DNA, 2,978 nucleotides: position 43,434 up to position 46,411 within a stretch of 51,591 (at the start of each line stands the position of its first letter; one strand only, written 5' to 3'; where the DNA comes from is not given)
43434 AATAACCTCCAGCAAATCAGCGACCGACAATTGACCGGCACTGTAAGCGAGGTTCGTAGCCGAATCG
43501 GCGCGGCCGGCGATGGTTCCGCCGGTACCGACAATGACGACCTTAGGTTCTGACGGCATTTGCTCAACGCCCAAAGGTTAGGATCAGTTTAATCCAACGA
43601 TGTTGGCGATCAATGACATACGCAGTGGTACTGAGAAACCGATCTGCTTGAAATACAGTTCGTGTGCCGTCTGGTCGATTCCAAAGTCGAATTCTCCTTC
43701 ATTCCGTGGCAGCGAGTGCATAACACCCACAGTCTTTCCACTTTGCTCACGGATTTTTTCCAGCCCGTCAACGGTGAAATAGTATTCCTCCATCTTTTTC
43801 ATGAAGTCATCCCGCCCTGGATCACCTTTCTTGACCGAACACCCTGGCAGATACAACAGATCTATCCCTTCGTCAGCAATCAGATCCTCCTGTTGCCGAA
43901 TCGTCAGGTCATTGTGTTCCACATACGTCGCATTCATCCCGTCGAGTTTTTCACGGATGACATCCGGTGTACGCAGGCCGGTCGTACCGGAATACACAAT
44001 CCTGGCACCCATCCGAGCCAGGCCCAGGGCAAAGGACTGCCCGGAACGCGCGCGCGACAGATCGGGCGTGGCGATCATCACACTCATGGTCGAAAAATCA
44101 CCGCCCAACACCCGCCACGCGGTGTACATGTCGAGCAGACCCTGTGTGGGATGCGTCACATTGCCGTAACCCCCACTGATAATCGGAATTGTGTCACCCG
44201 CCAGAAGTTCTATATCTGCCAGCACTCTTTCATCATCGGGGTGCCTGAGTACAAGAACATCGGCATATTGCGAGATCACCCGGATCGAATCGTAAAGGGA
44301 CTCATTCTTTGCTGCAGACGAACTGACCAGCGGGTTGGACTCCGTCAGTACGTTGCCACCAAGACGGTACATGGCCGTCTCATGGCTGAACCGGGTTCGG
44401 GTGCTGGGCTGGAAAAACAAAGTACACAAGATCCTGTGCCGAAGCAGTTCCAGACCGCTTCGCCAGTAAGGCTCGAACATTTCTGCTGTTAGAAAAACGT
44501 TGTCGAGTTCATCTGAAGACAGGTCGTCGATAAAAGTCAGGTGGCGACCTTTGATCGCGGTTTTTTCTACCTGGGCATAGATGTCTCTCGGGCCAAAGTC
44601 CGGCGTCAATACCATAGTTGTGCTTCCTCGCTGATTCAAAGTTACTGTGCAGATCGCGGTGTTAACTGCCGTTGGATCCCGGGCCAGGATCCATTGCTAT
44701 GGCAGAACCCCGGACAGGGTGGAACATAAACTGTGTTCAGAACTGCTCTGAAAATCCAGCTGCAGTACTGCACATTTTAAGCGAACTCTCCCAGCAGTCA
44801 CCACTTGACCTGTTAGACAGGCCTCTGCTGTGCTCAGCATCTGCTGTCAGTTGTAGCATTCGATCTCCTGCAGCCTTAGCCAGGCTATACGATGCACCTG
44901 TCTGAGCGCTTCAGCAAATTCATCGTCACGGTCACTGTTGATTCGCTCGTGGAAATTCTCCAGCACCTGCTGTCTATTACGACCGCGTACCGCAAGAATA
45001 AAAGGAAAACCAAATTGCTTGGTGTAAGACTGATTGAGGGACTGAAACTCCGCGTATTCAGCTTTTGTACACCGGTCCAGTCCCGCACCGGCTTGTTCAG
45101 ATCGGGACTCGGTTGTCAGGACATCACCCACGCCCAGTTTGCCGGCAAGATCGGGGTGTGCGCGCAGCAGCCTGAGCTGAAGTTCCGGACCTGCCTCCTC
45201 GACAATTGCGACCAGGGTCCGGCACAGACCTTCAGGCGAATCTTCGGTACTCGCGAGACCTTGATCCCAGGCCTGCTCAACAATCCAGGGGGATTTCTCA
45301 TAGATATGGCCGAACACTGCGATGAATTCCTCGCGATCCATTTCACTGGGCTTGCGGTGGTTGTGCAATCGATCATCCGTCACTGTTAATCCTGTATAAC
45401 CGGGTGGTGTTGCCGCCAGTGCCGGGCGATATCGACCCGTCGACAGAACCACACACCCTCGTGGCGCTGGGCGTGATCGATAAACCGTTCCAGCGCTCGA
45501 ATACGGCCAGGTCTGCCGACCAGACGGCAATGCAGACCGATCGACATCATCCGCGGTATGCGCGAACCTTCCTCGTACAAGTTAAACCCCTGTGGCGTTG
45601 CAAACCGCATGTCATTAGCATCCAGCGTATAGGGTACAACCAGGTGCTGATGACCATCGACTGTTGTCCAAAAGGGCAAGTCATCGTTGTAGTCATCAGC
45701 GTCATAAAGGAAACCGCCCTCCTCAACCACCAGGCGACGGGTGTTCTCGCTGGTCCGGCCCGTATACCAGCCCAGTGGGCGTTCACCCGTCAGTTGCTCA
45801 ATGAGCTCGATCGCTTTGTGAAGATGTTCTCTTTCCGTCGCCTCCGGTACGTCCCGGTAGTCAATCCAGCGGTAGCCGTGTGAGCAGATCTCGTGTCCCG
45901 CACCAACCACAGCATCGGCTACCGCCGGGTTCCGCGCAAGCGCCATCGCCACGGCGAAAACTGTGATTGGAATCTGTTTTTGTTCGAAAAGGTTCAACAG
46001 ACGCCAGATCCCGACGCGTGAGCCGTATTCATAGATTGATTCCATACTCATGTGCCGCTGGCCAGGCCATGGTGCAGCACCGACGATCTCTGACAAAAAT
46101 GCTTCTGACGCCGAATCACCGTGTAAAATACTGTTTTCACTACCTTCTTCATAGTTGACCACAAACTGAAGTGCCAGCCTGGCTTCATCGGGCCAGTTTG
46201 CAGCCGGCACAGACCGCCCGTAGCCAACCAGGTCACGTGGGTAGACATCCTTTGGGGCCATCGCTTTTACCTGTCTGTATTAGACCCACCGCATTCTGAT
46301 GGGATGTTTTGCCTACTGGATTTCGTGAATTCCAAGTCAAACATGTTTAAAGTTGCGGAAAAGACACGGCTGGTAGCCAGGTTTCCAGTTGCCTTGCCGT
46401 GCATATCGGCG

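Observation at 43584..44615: ATCase-fold carbamoyltransferase keeps the carbamoyl-phosphate site but has lost the aspartate beta-carboxylate binding residues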

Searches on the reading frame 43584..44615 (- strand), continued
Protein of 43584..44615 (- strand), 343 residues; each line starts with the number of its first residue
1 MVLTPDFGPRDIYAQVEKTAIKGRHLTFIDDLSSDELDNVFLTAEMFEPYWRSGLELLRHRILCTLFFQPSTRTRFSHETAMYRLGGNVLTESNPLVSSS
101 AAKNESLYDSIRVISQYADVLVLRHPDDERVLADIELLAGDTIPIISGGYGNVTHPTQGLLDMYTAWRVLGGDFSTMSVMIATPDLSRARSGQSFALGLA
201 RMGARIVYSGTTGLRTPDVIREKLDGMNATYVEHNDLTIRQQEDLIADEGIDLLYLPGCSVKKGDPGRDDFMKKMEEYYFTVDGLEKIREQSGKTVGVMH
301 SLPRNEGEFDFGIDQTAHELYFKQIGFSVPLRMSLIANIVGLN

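Call 42: search_protein_representatives(protein=window:43584-44615:-)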
Query: 343 residues. Proteins with E-value up to 0.001 (for the whole library): 7275; up to 1e-10: 2931; up to 1e-30: 125. The best 150 are listed.
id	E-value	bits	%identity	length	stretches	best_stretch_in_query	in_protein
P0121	2.1e-116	405.2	54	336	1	7-343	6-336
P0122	2.6e-111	388.5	52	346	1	2-342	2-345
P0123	2.4e-100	352.4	60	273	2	201-343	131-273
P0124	9.2e-79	281.4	44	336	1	15-342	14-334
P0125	2.9e-75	270.0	44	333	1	16-340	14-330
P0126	4.3e-75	269.4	53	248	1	89-342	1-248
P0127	7.1e-71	255.5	51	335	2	187-338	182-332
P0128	2.6e-64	234.0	38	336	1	15-339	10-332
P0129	6.8e-64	232.6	58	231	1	2-188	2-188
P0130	3.7e-61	223.6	40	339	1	14-341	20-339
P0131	7.0e-56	206.3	79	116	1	227-341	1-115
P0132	2.5e-53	197.8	45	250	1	17-260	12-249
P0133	9.0e-48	179.6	52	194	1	112-290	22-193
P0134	6.1e-46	173.6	32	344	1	16-338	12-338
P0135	6.6e-45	170.2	41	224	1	111-341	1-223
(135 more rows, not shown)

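Call 57: predict_structure(alignment_id=A2)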
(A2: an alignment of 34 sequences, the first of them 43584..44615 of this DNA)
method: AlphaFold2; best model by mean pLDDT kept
length: 343 residues; sequences in the alignment: 34
mean_pLDDT: 89.9   pTM: 0.90
mean pLDDT of the five models: 89.9, 89.2, 86.6, 86.5, 78.9
residues with pLDDT >= 90: 225; 70-90: 105; 50-70: 13; < 50: 0
segments of 3 or more residues with pLDDT < 50: none
pLDDT, mean of each block of 10 residues (from residue 1): 80 94 93 94 96 94 93 92 97 73 82 94 91 88 92 86 93 89 88 92 95 89 94 94 95 83 74 85 95 93 76 92 91 98 88
secondary structure, 60 per line:
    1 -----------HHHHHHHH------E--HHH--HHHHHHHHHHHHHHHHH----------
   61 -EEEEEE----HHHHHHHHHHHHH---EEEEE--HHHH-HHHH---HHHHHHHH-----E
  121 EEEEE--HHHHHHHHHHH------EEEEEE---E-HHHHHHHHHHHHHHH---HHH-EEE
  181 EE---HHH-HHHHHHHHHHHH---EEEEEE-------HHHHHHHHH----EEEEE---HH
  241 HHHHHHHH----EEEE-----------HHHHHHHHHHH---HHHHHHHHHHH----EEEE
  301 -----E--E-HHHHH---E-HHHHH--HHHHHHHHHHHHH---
elements in order: H12-19 H34-50 E62-67 H72-84 E88-92 H95-98 H100-103 H107-114 E120-125 H128-138 E145-150 H156-170 E178-182 H190-201 E205-210 H218-226 E231-235 H239-248 E253-256 H268-278 H282-292 E297-300 H311-315 H321-325 H328-340

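Call 59: fold_search(model_id=the predicted structure, library=pdb)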
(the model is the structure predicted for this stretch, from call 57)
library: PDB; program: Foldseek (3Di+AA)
matches with E <= 10: 1664; with E <= 0.001: 309
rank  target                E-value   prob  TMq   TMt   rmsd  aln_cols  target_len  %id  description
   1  3npm                  1.2e-24  1.00  0.79  0.88   3.0       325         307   30  Crystal Structure of the C47A/A241C disulfide-linked C6 Aspartate Transcarbamoylase enzyme (released 2011-05-11)
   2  1ekx_B                6.7e-24  1.00  0.79  0.87   3.0       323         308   30  THE ISOLATED, UNREGULATED CATALYTIC TRIMER OF ASPARTATE TRANSCARBAMOYLASE COMPLEXED WITH BISUBSTRATE ANALOG PALA (N-(P (released 2000-05-12)
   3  1ml4                  7.0e-24  1.00  0.77  0.85   3.3       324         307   34  The PALA-liganded Aspartate transcarbamoylase catalytic subunit from Pyrococcus abyssi (released 2003-02-25)
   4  5vmq_C                1.2e-23  1.00  0.79  0.88   2.9       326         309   30  STRUCTURE OF THE R105A MUTANT CATALYTIC TRIMER OF ESCHERICHIA COLI ASPARTATE TRANSCARBAMOYLASE AT 2.0-A RESOLUTION (released 2017-05-24)
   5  1acm_A                1.3e-23  1.00  0.78  0.86   3.0       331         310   30  ARGININE 54 IN THE ACTIVE SITE OF ESCHERICHIA COLI ASPARTATE TRANSCARBAMOYLASE IS CRITICAL FOR CATALYSIS: A SITE-SPECI (released 1992-07-15)
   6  1xjw_A                1.8e-23  1.00  0.79  0.87   3.1       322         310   30  The Structure of E. coli Aspartate Transcarbamoylase Q137A Mutant in The R-State (released 2005-05-24)
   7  6kj8_C                2.0e-23  1.00  0.77  0.86   3.1       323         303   30  E. coli ATCase holoenzyme mutant - G166P (catalytic chain) (released 2020-03-11)
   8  1i5o_A                2.2e-23  1.00  0.79  0.86   2.9       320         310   30  CRYSTAL STRUCTURE OF MUTANT R105A OF E. COLI ASPARTATE TRANSCARBAMOYLASE (released 2001-05-02)
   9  6kj8_E                3.4e-23  1.00  0.77  0.86   2.9       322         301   30  E. coli ATCase holoenzyme mutant - G166P (catalytic chain) (released 2020-03-11)
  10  1sku_A                4.5e-23  1.00  0.77  0.84   3.4       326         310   29  E. coli Aspartate Transcarbamylase 240's Loop Mutant (K244N) (released 2004-03-30)
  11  6kja_A                5.3e-23  1.00  0.77  0.86   3.1       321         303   30  E. coli ATCase holoenzyme mutant - G128/130A (catalytic chain) (released 2020-03-11)
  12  1d09_A                5.9e-23  1.00  0.77  0.85   3.2       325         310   30  ASPARTATE TRANSCARBAMOYLASE COMPLEXED WITH N-PHOSPHONACETYL-L-ASPARTATE (PALA) (released 2000-01-28)
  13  4e2f_A                6.6e-23  1.00  0.76  0.84   3.4       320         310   31  Crystal Structure of E. coli Aspartate Transcarbamoylase K164E/E239K Mutant in an intermediate state (released 2012-05-02)
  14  3mpu_A                1.2e-22  1.00  0.79  0.86   3.0       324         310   30  Crystal structure of the C47A/A241C disulfide-linked E. coli Aspartate Transcarbamoylase holoenzyme (released 2010-07-21)
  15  6kj8_A                1.2e-22  1.00  0.77  0.87   2.9       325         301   30  E. coli ATCase holoenzyme mutant - G166P (catalytic chain) (released 2020-03-11)
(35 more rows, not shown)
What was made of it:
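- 43584..44615 (-): UGTCase-family carbamoyltransferase CDS (343 aa, stop codon included). AF2 model with pLDDT 89.9 and an ATCase fold (calls 57, 59).
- On Ureidoglycine carbamoyltransferase (UGTCase; the pseudo-ATCase group containing Rxyl_2847): The AF2 model has pLDDT 89.9, and the top 50 Foldseek PDB hits listed are all ATCases (calls 57, 59).
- The AF2 model has pLDDT 89.9, and all top PDB fold matches are ATCases (calls 57, 59).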

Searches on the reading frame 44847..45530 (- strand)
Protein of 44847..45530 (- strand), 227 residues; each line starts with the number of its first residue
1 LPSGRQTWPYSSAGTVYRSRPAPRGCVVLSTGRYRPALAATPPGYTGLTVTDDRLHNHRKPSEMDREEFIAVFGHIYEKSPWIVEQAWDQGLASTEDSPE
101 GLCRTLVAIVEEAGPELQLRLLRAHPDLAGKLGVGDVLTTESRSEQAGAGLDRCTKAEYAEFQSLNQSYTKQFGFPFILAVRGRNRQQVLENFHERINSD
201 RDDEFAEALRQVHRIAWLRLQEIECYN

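Call 6: search_protein_families(library=pfam, proteins=[window:44847-45530:-], max_evalue=0.00001)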
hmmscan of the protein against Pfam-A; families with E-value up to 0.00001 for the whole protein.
window:44847-45530:- (227 aa): 1 family
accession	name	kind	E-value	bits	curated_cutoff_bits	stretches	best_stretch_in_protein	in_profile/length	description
PF09349.15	OHCU_decarbox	-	3.9e-46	157.8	24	1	63-221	2-155/155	OHCU decarboxylase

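Call 29: search_protein_families(library=ncbifam, proteins=[window:44847-45530:-], max_evalue=1e-10)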
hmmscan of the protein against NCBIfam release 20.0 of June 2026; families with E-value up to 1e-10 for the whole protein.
window:44847-45530:- (227 aa): 4 families
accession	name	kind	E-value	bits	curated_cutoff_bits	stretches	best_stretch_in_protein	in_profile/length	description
TIGR03164.1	UHCUDC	equivalog_domain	2.6e-60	203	96.25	1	64-222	1-156/157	2-oxo-4-hydroxy-4-carboxy-5-ureidoimidazoline decarboxylase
NF010373.0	PRK13799.1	equivalog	3.3e-40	138.1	1087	1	65-224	12-173/591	unknown domain/N-carbamoyl-L-amino acid hydrolase fusion protein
TIGR03180.1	UraD_2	equivalog_domain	3.2e-14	53.3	139.4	1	121-222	57-156/158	2-oxo-4-hydroxy-4-carboxy-5-ureidoimidazoline decarboxylase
NF010372.0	PRK13798.1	subfamily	3e-13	50.2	124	1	128-222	69-162/173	2-oxo-4-hydroxy-4-carboxy-5-ureidoimidazoline decarboxylase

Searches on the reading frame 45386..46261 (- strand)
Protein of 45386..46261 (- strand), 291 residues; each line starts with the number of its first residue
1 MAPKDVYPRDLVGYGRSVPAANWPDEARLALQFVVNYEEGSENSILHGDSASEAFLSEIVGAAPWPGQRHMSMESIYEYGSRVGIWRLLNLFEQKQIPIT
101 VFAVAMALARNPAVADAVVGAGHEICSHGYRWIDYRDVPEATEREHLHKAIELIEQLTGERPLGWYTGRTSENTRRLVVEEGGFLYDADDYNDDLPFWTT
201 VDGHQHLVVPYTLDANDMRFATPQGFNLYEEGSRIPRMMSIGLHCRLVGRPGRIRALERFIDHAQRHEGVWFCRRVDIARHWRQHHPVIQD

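Call 6: search_protein_families(library=pfam, proteins=[window:45386-46261:-], max_evalue=0.00001)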
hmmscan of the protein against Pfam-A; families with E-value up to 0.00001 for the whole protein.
window:45386-46261:- (291 aa): 1 family
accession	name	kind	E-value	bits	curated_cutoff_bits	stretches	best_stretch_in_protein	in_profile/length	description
PF01522.26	Polysacc_deac_1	-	5e-14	52.8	23.1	1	78-167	14-103/124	Polysaccharide deacetylase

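Call 29: search_protein_families(library=ncbifam, proteins=[window:45386-46261:-], max_evalue=1e-10)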
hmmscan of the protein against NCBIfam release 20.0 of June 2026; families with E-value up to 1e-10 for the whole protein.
window:45386-46261:- (291 aa): 1 family
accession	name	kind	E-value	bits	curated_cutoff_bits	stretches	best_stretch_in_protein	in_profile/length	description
TIGR03212.1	uraD_N-term-dom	equivalog_domain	5e-144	478.8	424.6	1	7-287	1-296/297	allantoinase PuuE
